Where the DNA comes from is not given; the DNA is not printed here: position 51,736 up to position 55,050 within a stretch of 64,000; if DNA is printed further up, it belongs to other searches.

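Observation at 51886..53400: One conserved translocator scaffold, three different passengers: modular passenger shuffling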

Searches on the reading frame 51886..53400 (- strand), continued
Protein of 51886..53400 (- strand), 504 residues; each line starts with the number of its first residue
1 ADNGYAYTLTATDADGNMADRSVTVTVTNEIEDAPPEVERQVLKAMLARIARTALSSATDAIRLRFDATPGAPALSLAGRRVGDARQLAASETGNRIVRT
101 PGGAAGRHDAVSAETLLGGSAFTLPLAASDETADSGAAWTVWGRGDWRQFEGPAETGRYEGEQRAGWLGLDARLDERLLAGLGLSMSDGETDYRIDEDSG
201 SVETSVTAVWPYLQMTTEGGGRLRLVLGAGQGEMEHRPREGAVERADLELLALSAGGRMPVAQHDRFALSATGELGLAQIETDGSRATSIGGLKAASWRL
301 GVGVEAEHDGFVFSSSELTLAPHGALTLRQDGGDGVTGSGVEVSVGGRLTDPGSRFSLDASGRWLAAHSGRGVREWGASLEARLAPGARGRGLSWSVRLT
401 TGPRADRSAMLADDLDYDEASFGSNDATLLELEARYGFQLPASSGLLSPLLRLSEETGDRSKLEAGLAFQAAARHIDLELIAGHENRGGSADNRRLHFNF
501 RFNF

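Call 83: fold_search(model_id=the predicted structure, library=pdb)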
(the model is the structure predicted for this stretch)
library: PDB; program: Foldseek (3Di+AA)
matches with E <= 10: 723; with E <= 0.001: 66
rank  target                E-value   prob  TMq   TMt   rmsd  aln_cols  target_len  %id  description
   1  3kvn_A                1.1e-07  1.00  0.37  0.30   6.6       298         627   17  Crystal structure of the full-length autotransporter EstA from Pseudomonas aeruginosa (released 2010-01-26)
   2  3kvn_X                1.2e-07  1.00  0.37  0.30   6.5       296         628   18  Crystal structure of the full-length autotransporter EstA from Pseudomonas aeruginosa (released 2010-01-26)
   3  3qq2_A                2.5e-07  1.00  0.40  0.75   4.7       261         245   17  Crystal Structure of the Beta Domain of the Bordetella Autotransporter Brka (released 2011-04-13)
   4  3aeh_A                8.7e-07  1.00  0.37  0.62   5.7       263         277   13  Integral membrane domain of autotransporter Hbp (released 2010-07-07)
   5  3qq2_B                1.2e-06  1.00  0.40  0.74   4.8       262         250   17  Crystal Structure of the Beta Domain of the Bordetella Autotransporter Brka (released 2011-04-13)
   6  3qq2_C                2.3e-06  1.00  0.40  0.76   4.4       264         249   17  Crystal Structure of the Beta Domain of the Bordetella Autotransporter Brka (released 2011-04-13)
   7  2qom_A                4.0e-06  1.00  0.38  0.68   5.5       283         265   14  The crystal structure of the E.coli EspP autotransporter Beta-domain. (released 2007-11-13)
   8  9oqa                  8.0e-06  1.00  0.35  0.29   8.9       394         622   14  Cryo-EM structure of AaaA, a Pseudomonas Aeruginosa autotransporter (released 2025-08-13)
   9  5fp2_B                1.1e-05  1.00  0.22  0.21  21.8       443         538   12  Crystal structure of the siderophore receptor PirA from Pseudomonas aeruginosa (released 2015-12-09)
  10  8bo2_P                1.3e-05  1.00  0.35  0.55   6.5       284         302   12  BAM-EspP complex structure with BamA-S425C/EspP-S1299C mutations in nanodisc (released 2023-04-26)
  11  1uyn                  1.8e-05  1.00  0.37  0.63   5.7       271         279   14  Translocator domain of autotransporter NalP from Neisseria meningitidis (released 2004-03-18)
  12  4mee                  1.9e-05  1.00  0.40  0.64   6.8       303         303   13  Crystal structure of the transport unit of the autotransporter AIDA-I from Escherichia coli (released 2014-06-04)
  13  2qom_B                1.9e-05  1.00  0.37  0.64   5.4       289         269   12  The crystal structure of the E.coli EspP autotransporter Beta-domain. (released 2007-11-13)
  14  4rvw                  1.9e-05  1.00  0.26  0.23  19.8       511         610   10  Structure of the bacterial Zn-transporter ZnuD from Neisseria meningitidis (soaked with 20 micromolar Zinc) (released 2015-08-19)
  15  6i2j                  3.2e-05  1.00  0.24  0.19  20.6       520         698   12  Crystal structure of the ferric enterobactin receptor mutant (Q482A) from Pseudomonas aeruginosa (PfeA) in complex with  (released 2019-01-16)
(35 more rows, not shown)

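Call 102: search_protein_families(library=pfam, proteins=[L053:4321-6090:+, L040:4321-6090:+, L022:4321-6090:+, L044:4321-6090:+, L046:4321-6090:+, L076:4321-6090:+], max_evalue=0.001)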
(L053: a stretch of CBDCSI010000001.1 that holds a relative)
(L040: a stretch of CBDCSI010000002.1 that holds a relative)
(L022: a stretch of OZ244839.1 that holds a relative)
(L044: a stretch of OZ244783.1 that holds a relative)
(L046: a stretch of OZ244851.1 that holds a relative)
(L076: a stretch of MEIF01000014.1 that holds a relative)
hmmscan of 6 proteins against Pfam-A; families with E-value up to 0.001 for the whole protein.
L053:4321-6090:+ (590 aa): 5 families
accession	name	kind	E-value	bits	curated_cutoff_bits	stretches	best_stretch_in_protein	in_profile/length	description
PF11614.14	FixG_C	-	5.1e-07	30.3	25.6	0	146-207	45-104/119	IG-like fold at C-terminal of FixG, putative oxidoreductase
PF17766.7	fn3_6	-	1.5e-05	25.6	26.4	0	62-117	20-77/99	Fibronectin type-III domain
PF13464.11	RodZ_C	-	0.00015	22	23.9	0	456-488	34-66/72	RodZ C-terminal domain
PF16696.11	ZFYVE21_C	-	0.00016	21.8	25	0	60-117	47-104/128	Zinc finger FYVE domain-containing protein 21 C-terminus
PF12584.13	TRAPPC10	-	0.00067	19.9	22.5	0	177-217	108-150/150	Trafficking protein particle complex subunit 10, TRAPPC10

L040:4321-6090:+ (590 aa): 3 families
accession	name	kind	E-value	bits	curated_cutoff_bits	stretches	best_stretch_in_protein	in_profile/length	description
PF00041.27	fn3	-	1.6e-10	41.5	25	1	469-546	11-82/84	Fibronectin type III domain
PF07305.17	DUF1454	-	9.1e-10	38.8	25.6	0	82-149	117-185/189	Protein of unknown function (DUF1454)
PF07472.16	PA-IIL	-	1.2e-08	35.7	21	0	289-349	3-66/107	Fucose-binding lectin II (PA-IIL)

L022:4321-6090:+ (590 aa): 4 families
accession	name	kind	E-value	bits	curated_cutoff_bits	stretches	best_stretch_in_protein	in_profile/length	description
PF20579.4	LapA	-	1.3e-08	35.6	27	0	131-234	1-93/99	LapA domain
PF02120.21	Flg_hook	-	1.1e-06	28.8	29.8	0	31-62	10-41/85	Flagellar hook-length control protein FliK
PF17766.7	fn3_6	-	0.00013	22.5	26.4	0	230-320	6-84/99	Fibronectin type-III domain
PF15682.10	Mustang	-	0.0004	20.6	27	0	127-172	11-54/75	Musculoskeletal, temporally activated-embryonic nuclear protein 1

L044:4321-6090:+ (590 aa): 3 families
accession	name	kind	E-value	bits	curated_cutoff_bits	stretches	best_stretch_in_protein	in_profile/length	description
PF20579.4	LapA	-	1.4e-10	41.9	27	0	158-260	4-95/99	LapA domain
PF02120.21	Flg_hook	-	4e-07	30.2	29.8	0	175-201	14-40/85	Flagellar hook-length control protein FliK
PF21426.3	GBS104-like_Ig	-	0.0002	22.6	26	0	18-91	38-100/112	Tip pilin GBS104-like, Ig-like domain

L046:4321-6090:+ (590 aa): 7 families
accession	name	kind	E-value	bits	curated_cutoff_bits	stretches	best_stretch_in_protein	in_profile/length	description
PF00041.27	fn3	-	3.2e-28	98.2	25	2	273-362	2-82/84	Fibronectin type III domain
PF05345.18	He_PIG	-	4.6e-12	46.7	24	1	377-458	10-95/96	Putative Ig domain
PF25059.1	FN3_DSCAM-DSCAML_C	-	3.3e-09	37.4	39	0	290-357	13-73/89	DSCAM/DSCAML C-terminal Fn3-like domain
PF16656.11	Pur_ac_phosph_N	-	1.5e-05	25.9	30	0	283-351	12-83/93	Purple acid Phosphatase, N-terminal domain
PF16389.11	DUF4998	-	6.7e-05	23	29.1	0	272-361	21-105/199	Domain of unknown function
PF16397.10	DUF5006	-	0.00047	19.8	34.1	0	125-272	109-257/263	Domain of unknown function (DUF5006)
PF09134.16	Invasin_D3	-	0.0005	21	33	1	149-231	19-96/98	Invasin, domain 3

L076:4321-6090:+ (590 aa): 0 families

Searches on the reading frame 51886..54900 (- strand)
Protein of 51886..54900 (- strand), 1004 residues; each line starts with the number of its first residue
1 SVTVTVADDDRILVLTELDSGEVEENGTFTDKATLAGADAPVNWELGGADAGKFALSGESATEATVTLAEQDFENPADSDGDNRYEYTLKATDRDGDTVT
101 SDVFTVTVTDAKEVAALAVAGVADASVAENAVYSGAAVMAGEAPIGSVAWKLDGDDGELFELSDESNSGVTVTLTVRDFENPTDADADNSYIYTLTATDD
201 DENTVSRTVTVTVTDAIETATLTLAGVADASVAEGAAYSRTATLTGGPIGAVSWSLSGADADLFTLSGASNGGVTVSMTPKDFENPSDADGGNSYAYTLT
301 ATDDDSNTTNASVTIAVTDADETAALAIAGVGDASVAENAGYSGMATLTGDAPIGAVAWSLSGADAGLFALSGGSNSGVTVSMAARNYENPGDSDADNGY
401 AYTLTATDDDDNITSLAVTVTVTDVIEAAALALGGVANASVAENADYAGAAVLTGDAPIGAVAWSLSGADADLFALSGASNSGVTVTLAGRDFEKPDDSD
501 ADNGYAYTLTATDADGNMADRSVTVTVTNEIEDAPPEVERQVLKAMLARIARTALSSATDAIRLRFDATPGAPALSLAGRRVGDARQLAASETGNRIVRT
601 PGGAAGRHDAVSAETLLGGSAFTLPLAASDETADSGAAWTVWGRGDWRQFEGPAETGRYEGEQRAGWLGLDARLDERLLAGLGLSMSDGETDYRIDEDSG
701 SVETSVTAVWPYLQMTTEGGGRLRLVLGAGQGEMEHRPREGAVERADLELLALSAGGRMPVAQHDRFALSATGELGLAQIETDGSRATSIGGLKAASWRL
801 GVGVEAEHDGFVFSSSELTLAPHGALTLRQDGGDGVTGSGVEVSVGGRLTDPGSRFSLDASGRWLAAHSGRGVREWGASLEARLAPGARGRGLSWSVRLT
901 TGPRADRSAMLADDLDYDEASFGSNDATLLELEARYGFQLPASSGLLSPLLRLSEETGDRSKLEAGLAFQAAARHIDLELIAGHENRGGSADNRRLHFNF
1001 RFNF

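Call 6: search_protein_families(library=pfam, proteins=[window:51886-54900:-], max_evalue=0.01)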
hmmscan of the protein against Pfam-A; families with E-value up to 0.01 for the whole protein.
window:51886-54900:- (1004 aa): 6 families
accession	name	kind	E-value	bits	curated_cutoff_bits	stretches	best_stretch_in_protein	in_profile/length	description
PF22352.2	K319L-like_PKD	-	7.8e-14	51.9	27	1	187-213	58-84/84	K319L-like, PKD domain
PF06486.16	DUF1093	-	4.8e-06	27.6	26.3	0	78-99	25-46/81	Protein of unknown function (DUF1093)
PF18981.6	InlK_D3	-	5.9e-05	23.5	25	0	492-527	39-75/75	Internalin K domain (D3/D4)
PF24547.1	DUF7601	-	7.4e-05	23.7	27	0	182-220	11-49/116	Domain of unknown function (DUF7601)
PF00028.23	Cadherin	-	0.00071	20.4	28.8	0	51-109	41-91/93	Cadherin domain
PF05345.18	He_PIG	-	0.0026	18.6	24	0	501-528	69-96/96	Putative Ig domain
